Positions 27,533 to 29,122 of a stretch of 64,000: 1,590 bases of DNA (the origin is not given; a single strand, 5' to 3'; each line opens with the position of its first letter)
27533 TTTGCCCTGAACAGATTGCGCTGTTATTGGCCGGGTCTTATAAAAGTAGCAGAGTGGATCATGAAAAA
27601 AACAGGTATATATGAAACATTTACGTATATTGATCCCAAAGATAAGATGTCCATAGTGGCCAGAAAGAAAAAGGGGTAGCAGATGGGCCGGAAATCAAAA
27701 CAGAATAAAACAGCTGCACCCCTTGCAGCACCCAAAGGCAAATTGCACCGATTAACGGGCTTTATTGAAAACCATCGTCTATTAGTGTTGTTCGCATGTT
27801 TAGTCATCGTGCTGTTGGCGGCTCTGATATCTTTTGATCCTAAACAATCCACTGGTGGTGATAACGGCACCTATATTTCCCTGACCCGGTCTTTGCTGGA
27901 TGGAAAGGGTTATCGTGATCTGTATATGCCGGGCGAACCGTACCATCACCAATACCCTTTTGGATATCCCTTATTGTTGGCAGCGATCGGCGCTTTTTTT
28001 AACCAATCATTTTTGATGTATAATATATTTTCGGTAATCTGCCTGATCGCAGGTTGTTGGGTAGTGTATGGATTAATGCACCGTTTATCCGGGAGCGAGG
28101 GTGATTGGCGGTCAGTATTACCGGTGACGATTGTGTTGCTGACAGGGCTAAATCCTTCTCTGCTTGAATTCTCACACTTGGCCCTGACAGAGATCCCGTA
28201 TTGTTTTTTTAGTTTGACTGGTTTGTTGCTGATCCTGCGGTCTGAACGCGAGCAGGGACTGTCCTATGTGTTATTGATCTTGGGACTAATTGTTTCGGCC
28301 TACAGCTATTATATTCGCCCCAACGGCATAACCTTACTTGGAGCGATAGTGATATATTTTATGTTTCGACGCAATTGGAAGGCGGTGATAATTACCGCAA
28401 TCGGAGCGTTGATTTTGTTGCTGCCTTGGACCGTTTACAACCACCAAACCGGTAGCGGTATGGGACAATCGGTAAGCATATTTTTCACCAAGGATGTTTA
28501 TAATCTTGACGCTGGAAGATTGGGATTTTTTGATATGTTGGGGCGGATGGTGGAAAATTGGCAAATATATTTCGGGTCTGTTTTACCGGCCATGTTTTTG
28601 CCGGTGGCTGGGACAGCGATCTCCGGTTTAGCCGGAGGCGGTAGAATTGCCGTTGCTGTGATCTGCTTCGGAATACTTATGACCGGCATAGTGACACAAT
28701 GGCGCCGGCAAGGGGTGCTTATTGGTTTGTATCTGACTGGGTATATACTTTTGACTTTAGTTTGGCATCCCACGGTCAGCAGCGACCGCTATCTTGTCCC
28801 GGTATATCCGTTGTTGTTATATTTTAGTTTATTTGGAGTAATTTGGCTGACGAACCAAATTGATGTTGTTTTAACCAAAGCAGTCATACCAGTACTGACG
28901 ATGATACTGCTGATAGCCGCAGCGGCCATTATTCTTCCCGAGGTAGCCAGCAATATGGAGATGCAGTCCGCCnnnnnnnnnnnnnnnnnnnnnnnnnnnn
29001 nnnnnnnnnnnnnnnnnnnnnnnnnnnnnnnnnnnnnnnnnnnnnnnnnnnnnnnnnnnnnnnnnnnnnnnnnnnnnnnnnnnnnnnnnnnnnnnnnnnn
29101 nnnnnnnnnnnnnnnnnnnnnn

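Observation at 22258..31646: Nucleotide-sugar plus lipid-carrier glycosylation cluster: ugd, UXS-like decarboxylase, two ArnC/GtrB-like GT2 and two or three ArnT/PMT-like GT-C transferases, plus a zinc-ribbon methyltransferase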

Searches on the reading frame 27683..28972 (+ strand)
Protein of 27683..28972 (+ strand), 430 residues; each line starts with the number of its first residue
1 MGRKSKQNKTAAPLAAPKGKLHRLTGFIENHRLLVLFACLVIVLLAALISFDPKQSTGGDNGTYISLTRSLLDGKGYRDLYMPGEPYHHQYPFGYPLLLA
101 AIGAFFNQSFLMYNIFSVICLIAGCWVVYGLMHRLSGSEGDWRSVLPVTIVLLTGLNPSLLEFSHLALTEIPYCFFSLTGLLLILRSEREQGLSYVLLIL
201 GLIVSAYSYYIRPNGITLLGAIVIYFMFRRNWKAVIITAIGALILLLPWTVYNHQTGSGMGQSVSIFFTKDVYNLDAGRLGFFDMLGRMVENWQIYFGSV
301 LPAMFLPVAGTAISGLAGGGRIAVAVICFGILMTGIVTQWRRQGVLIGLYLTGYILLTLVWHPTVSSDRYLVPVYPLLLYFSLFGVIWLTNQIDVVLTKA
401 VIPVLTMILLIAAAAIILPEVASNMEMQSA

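Call 92: search_protein_representatives(protein=window:27683-28972:+)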
Query: 430 residues. Proteins with E-value up to 0.001 (for the whole library): 4049; up to 1e-10: 1473; up to 1e-30: 95. The best 150 are listed.
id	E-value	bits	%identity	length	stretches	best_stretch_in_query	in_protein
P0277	1.7e-88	313.8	45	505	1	34-427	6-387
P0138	1.2e-61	225.3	37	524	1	34-428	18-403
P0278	3.1e-54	200.9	37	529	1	35-412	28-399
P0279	9.0e-54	199.4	34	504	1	37-428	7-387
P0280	1.0e-51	192.7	35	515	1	30-401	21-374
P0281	1.8e-51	191.8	32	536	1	33-411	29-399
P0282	1.6e-50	188.7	33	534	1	34-420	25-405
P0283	3.5e-46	174.4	34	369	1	34-387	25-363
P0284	5.9e-46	173.7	37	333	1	33-337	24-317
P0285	1.0e-45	172.9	32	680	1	20-426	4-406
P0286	7.2e-45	170.1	33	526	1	11-404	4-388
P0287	2.3e-44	168.4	33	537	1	22-382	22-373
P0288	1.5e-43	165.7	33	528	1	2-411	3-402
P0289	3.2e-43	164.6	29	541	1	4-426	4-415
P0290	3.5e-43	164.5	35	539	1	36-386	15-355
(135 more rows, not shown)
